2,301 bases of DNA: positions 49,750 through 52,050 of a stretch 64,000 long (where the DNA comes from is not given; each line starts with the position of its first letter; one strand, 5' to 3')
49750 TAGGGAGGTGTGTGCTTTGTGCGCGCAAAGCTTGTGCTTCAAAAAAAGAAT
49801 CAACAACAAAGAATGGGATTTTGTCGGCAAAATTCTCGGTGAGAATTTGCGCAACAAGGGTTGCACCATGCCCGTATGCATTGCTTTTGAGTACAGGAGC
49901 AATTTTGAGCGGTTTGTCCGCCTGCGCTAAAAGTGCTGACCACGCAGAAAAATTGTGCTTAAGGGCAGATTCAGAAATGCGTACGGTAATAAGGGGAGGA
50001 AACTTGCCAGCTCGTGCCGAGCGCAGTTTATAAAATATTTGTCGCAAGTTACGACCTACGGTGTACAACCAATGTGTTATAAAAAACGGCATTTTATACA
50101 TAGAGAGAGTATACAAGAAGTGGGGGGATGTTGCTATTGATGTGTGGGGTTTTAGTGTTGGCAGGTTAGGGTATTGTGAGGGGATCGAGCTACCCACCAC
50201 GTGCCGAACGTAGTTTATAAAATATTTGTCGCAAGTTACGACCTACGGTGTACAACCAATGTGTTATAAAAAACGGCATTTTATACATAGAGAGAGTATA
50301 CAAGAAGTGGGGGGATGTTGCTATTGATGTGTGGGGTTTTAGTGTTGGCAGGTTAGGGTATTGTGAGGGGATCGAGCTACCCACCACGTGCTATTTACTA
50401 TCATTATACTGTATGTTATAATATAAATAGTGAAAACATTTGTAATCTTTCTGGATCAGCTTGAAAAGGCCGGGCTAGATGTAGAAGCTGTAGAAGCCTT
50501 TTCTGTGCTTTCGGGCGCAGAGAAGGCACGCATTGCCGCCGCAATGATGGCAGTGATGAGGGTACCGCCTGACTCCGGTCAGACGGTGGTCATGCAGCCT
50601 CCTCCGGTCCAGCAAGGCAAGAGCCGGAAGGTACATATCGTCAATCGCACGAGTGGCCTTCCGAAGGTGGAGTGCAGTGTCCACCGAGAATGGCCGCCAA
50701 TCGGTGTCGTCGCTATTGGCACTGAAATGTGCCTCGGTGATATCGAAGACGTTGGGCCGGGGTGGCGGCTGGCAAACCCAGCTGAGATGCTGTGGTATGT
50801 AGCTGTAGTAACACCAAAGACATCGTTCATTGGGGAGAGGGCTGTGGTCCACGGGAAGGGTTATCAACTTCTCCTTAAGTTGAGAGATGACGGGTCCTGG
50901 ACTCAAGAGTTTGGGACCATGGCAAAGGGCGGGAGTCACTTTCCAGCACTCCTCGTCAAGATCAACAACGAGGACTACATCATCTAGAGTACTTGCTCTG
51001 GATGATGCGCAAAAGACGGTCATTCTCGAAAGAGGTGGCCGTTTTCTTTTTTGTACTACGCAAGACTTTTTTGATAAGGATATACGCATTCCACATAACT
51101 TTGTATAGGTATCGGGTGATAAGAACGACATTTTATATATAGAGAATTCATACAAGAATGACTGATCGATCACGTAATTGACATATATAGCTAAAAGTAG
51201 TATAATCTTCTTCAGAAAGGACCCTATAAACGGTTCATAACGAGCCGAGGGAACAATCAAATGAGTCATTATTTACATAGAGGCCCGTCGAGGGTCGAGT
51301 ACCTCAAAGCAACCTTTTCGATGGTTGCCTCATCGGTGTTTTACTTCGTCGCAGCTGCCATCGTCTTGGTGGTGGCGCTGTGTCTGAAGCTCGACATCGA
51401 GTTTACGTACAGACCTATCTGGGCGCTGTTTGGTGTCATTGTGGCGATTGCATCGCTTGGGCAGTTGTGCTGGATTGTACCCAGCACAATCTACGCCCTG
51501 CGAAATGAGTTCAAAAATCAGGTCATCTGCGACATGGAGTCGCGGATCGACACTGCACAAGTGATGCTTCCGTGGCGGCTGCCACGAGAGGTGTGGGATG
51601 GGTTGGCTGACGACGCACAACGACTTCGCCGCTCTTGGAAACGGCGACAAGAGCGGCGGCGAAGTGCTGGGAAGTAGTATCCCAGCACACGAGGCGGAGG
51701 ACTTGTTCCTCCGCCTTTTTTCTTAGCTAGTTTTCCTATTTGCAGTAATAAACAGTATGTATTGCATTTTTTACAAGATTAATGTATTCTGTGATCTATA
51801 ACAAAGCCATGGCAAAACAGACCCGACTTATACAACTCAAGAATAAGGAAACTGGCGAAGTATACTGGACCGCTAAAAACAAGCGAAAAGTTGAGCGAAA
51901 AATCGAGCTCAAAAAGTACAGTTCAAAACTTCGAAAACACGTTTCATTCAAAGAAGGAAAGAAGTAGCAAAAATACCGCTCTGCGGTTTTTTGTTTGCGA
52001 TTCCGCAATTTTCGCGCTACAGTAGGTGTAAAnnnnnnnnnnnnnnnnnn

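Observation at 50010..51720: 187-bp tandem duplication of the alr 5' end bracketing a GC-rich two-gene insertion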

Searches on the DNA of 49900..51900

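Call 67: search_rna_families(source=window, start=49900, end=51900, threshold=evalue, max_evalue=1)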
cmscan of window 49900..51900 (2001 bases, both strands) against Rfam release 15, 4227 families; matches with E-value up to 1: 1.
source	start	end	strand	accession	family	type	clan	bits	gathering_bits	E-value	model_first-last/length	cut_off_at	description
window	50556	50631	-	RF01056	Magnesium-II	Cis-reg; riboswitch;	-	21.1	40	0.29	1-115/115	no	Magnesium riboswitch aptamer (Magnesium responsive RNA element)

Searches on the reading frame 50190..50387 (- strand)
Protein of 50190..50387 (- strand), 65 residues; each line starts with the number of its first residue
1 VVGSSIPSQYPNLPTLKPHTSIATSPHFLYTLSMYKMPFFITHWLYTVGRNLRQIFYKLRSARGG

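Call 33: find_encoding_contigs(protein=window:50190-50387:-, flank=3000, max_places=8)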
Protein window:50190-50387:- (65 aa): no gene with exactly this product is on record in the collection.

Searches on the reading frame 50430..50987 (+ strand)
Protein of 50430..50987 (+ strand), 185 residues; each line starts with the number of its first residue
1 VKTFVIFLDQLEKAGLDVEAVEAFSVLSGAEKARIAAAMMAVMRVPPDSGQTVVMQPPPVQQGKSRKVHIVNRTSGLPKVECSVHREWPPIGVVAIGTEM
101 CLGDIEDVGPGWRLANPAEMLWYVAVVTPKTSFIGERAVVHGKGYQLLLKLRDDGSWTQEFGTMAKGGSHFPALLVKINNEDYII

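Call 7: search_protein_families(library=pfam, proteins=[window:50430-50987:+], max_evalue=0.1)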
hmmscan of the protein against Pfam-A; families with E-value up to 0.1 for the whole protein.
window:50430-50987:+ (185 aa): 0 families

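Call 9: find_homologous_proteins(query=window:50430-50987:+, max_evalue=0.01)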
Query window:50430-50987:+ (185 aa): 4 proteins with E <= 0.01 among 110 candidates.
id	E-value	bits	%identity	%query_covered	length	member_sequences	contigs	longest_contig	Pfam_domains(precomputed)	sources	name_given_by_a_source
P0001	2.0e-119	414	100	100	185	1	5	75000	-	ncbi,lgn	-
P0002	9.5e-106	370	89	100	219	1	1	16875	-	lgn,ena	-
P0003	2.5e-68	248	65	100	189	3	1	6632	-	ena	-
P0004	3.1e-57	211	72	76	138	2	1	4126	-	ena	-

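Call 11: find_encoding_contigs(protein=P0002, flank=8000, max_places=6)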
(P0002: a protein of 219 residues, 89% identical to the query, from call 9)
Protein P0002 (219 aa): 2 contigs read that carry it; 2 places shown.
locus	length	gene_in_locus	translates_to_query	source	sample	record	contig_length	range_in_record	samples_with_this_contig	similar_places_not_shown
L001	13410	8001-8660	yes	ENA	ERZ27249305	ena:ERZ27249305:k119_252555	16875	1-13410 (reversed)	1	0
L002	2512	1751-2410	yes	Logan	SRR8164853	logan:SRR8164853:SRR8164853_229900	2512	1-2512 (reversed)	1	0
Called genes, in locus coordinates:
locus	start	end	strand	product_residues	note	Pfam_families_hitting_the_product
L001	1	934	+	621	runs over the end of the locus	PF00664:ABC_membrane, PF00005:ABC_tran, PF13304:AAA_21 (faint)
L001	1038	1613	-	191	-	PF13482:RNase_H_2, PF10108:DNA_pol_B_exo2 (faint)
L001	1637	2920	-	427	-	PF13393:tRNA-synt_His, PF00587:tRNA-synt_2b, PF03129:HGTP_anticodon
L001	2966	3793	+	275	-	PF01509:TruB_N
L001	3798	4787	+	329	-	PF03703:bPH_2, PF04326:SLFN_AlbA_2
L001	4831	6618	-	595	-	PF00009:GTP_EFTU, PF01926:MMR_HSR1, PF22042:EF-G_D2, PF03144:GTP_EFTU_D2, PF00679:EFG_C, PF21018:BipA_C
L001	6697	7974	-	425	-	PF01168:Ala_racemase_N, PF00842:Ala_racemase_C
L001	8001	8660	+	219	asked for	-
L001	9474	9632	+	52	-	PF00471:Ribosomal_L33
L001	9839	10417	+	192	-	PF06941:NT5C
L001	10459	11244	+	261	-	PF13529:Peptidase_C39_2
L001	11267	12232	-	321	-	PF01745:IPT, PF01715:IPPT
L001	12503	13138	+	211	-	PF03118:RNA_pol_A_CTD (weak)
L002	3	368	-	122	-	?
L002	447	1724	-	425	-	PF01168:Ala_racemase_N, PF00842:Ala_racemase_C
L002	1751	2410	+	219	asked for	-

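Call 12: find_encoding_contigs(protein=P0003, flank=8000, max_places=6)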
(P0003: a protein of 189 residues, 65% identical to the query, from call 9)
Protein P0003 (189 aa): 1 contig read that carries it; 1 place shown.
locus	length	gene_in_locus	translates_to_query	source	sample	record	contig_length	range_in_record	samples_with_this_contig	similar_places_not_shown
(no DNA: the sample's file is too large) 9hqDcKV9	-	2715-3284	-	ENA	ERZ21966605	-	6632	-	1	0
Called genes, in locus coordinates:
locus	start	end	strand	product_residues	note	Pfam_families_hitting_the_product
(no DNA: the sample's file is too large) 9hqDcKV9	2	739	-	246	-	?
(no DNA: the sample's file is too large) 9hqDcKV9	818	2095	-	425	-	PF01168:Ala_racemase_N, PF00842:Ala_racemase_C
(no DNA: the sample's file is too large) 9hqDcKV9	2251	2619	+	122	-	-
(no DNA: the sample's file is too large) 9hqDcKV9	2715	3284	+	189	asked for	-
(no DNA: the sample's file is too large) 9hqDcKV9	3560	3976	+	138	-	-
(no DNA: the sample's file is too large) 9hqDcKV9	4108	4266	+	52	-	PF00471:Ribosomal_L33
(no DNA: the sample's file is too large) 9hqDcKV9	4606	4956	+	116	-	-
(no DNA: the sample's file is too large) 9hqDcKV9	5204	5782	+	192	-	PF06941:NT5C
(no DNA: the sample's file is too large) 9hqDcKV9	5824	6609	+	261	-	PF13529:Peptidase_C39_2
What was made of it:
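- DNA of the 122-189-138 contig could not be read (call 12).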

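Call 13: find_encoding_contigs(protein=P0001, flank=6000, max_places=8)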
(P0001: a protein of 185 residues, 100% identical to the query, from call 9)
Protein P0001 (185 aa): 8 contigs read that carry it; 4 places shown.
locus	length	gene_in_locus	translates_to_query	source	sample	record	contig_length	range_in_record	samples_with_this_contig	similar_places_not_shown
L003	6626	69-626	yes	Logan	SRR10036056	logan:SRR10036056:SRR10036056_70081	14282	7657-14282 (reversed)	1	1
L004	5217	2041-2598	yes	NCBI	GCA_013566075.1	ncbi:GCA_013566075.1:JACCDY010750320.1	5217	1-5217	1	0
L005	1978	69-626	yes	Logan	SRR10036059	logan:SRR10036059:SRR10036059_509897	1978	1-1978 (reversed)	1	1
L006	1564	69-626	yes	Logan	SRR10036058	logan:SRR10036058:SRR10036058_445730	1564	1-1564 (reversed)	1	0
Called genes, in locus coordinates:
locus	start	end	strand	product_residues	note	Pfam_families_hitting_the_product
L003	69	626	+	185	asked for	-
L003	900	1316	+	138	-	-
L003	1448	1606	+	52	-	PF00471:Ribosomal_L33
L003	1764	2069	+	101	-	-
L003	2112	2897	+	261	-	PF13529:Peptidase_C39_2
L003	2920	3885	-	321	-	PF01745:IPT, PF01715:IPPT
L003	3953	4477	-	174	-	-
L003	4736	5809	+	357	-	PF02195:ParB_N, PF17762:HTH_ParB, PF23552:ParB_C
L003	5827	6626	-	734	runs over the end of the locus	PF01751:Toprim, PF01131:Topoisom_bac, PF01396:Zn_ribbon_Top1, PF13368:Toprim_C_rpt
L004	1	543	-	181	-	?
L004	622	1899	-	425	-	PF01168:Ala_racemase_N, PF00842:Ala_racemase_C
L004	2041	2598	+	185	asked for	-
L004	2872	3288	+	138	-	-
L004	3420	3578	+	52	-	PF00471:Ribosomal_L33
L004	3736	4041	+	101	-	-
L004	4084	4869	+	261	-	PF13529:Peptidase_C39_2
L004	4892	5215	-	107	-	?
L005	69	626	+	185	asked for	-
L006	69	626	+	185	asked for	-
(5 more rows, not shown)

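Call 37: search_protein_families(library=pfam, proteins=[P0003], max_evalue=0.1)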
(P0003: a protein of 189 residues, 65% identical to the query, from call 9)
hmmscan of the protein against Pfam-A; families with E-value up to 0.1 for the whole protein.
P0003 (189 aa): 0 families

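Call 38: search_protein_families(library=phrogs, proteins=[window:50430-50987:+], max_evalue=0.1)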
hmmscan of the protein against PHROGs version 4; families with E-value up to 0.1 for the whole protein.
window:50430-50987:+ (185 aa): 0 families

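Call 39: search_protein_families(library=padloc, proteins=[window:50430-50987:+], max_evalue=0.1)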
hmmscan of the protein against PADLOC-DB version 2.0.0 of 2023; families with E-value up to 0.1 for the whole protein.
window:50430-50987:+ (185 aa): 0 families

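Call 50: predict_structure(alignment_id=A2)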
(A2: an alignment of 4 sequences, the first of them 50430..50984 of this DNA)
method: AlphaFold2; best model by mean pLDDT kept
length: 185 residues; sequences in the alignment: 4
mean_pLDDT: 38.1   pTM: 0.33
mean pLDDT of the five models: 38.1, 34.8, 34.5, 33.4, 32.0
residues with pLDDT >= 90: 0; 70-90: 0; 50-70: 25; < 50: 160
segments of 3 or more residues with pLDDT < 50: 1-99, 124-173, 179-185
pLDDT, mean of each block of 10 residues (from residue 1): 35 37 39 41 32 27 28 27 25 41 53 54 46 37 42 40 37 50 27
secondary structure, 60 per line:
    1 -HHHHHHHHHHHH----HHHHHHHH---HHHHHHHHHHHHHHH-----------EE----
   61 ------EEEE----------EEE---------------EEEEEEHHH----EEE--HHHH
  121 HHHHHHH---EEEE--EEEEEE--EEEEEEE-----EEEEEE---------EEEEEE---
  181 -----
elements in order: H2-13 H18-25 H29-43 E67-70 E81-83 E99-104 E112-114 H117-127 E131-134 E137-142 E145-151 E157-162 E172-177

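Call 53: search_protein_representatives(alignment_id=A2)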
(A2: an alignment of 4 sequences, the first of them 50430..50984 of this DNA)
Query: 4 sequences, 179 profile positions. Proteins with E-value up to 0.001 (for the whole library): 3; up to 1e-10: 1; up to 1e-30: 1. The best 3 are listed.
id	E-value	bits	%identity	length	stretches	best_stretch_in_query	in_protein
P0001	2.2e-106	369.8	-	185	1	1-179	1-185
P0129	1.4e-09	54.4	-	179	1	1-160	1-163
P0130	3.0e-06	43.5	-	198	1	1-172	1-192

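Call 58: search_solved_structures(query=A4, max_evalue=10)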
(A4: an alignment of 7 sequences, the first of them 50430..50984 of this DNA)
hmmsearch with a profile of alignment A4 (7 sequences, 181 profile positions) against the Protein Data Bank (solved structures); distinct sequences matched with E-value up to 10: 6.
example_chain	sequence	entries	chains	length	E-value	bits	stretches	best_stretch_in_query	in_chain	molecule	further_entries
4i6m_B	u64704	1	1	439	0.16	15.2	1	56-150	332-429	Actin-like protein ARP9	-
5tgc_B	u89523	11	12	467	0.17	15.1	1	56-150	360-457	Actin-like protein ARP9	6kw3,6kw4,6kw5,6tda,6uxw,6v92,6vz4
3wee_A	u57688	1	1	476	0.17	15.1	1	56-150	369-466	Actin-like protein ARP9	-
1k53_A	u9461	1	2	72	0.95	12.6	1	121-165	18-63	Protein L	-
7pwf_W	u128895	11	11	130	1.1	12.4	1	2-42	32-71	Ribosomal protein S15A | SSU ribosomal protein S8P (Fragment)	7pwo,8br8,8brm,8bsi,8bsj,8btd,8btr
6ft5_A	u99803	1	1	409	1.8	11.7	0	99-117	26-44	alphaRep A3_A3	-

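Call 60: search_protein_families(library=ncbifam, proteins=[window:50430-50987:+, P0129, P0130], max_evalue=0.1)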
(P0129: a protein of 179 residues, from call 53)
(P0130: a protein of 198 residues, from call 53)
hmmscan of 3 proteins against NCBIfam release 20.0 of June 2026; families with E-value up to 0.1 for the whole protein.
window:50430-50987:+ (185 aa): 0 families

P0129 (179 aa): 0 families

P0130 (198 aa): 0 families

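Call 61: search_dna_similar(query=window:50430-50984:+, collection=phages, mode=protein, max_evalue=0.01, max_rows=10)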
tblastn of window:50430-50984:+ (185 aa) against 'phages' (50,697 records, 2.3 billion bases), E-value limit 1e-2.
No match.

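Call 63: find_related_loci(query=A4, collection=viral_contigs, flank=5000)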
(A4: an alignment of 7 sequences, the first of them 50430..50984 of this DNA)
Query A4 (185 aa) in viral_contigs; peptide patterns used: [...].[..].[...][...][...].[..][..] (x = any residue, [..] = any of these).
22 stretches matched a pattern, but none encodes a relative of the query by tblastn (E <= 1e-3).

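Call 73: list_cluster_members(proteins=[P0001, P0005, P0009, P0012, P0013, P0129, P0130])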
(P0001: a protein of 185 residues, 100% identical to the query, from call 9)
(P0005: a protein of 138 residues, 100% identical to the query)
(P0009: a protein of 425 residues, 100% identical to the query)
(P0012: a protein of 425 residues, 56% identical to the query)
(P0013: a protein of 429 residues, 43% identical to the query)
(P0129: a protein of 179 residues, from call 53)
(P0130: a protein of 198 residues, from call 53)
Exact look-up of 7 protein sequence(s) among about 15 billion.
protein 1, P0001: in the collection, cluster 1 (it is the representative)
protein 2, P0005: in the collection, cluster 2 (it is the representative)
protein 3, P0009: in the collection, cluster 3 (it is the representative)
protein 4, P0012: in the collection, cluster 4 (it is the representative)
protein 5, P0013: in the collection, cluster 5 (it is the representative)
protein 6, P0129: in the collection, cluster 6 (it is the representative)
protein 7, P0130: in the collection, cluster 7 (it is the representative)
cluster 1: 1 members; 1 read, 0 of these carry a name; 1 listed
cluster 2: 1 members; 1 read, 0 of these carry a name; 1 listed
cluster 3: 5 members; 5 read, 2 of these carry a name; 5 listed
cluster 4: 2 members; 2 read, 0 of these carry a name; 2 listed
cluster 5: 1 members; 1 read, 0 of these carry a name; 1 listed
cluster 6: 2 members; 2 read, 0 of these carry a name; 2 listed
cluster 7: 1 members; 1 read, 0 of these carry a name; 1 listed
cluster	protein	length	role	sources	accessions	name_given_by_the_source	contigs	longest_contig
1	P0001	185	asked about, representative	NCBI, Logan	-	-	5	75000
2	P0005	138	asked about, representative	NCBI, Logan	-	-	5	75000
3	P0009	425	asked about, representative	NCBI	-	-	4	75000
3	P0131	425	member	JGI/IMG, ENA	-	alanine racemase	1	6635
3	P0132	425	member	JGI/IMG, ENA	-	alanine racemase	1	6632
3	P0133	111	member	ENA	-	-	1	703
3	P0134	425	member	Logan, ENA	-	-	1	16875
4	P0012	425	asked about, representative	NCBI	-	-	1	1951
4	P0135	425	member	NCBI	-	-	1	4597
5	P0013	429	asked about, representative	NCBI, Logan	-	-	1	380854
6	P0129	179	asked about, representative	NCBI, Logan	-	-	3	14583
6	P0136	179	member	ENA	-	-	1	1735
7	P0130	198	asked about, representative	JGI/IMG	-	-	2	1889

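Call 74: find_encoding_contigs(protein=P0129, flank=6000, max_places=4)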
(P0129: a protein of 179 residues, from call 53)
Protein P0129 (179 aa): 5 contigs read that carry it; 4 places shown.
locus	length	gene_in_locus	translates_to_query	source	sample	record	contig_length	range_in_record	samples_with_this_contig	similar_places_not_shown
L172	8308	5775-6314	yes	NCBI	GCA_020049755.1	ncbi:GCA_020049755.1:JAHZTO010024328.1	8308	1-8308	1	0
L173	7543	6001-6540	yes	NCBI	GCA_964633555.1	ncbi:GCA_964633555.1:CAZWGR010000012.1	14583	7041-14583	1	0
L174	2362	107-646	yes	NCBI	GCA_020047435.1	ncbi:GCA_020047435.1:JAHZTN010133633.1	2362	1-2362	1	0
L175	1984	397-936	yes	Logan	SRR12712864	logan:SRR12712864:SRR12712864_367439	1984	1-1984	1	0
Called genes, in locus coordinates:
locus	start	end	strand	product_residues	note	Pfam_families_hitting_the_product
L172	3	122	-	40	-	?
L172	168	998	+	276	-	PF01509:TruB_N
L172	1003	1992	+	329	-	PF03703:bPH_2, PF04326:SLFN_AlbA_2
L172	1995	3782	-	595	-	PF00009:GTP_EFTU, PF01926:MMR_HSR1, PF22042:EF-G_D2, PF03144:GTP_EFTU_D2, PF00679:EFG_C, PF21018:BipA_C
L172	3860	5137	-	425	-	PF01168:Ala_racemase_N, PF00842:Ala_racemase_C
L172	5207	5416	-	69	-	-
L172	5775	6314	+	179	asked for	-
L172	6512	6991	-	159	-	-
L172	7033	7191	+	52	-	PF00471:Ribosomal_L33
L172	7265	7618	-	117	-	-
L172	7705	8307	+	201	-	?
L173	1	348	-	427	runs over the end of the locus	PF13393:tRNA-synt_His, PF00587:tRNA-synt_2b, PF03129:HGTP_anticodon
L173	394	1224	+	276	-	PF01509:TruB_N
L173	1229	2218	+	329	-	PF03703:bPH_2, PF04326:SLFN_AlbA_2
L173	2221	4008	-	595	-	PF00009:GTP_EFTU, PF01926:MMR_HSR1, PF22042:EF-G_D2, PF03144:GTP_EFTU_D2, PF00679:EFG_C, PF21018:BipA_C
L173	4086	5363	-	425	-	PF01168:Ala_racemase_N, PF00842:Ala_racemase_C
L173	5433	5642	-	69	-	-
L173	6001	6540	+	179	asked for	-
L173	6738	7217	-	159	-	-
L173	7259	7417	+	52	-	PF00471:Ribosomal_L33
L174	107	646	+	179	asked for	-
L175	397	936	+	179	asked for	-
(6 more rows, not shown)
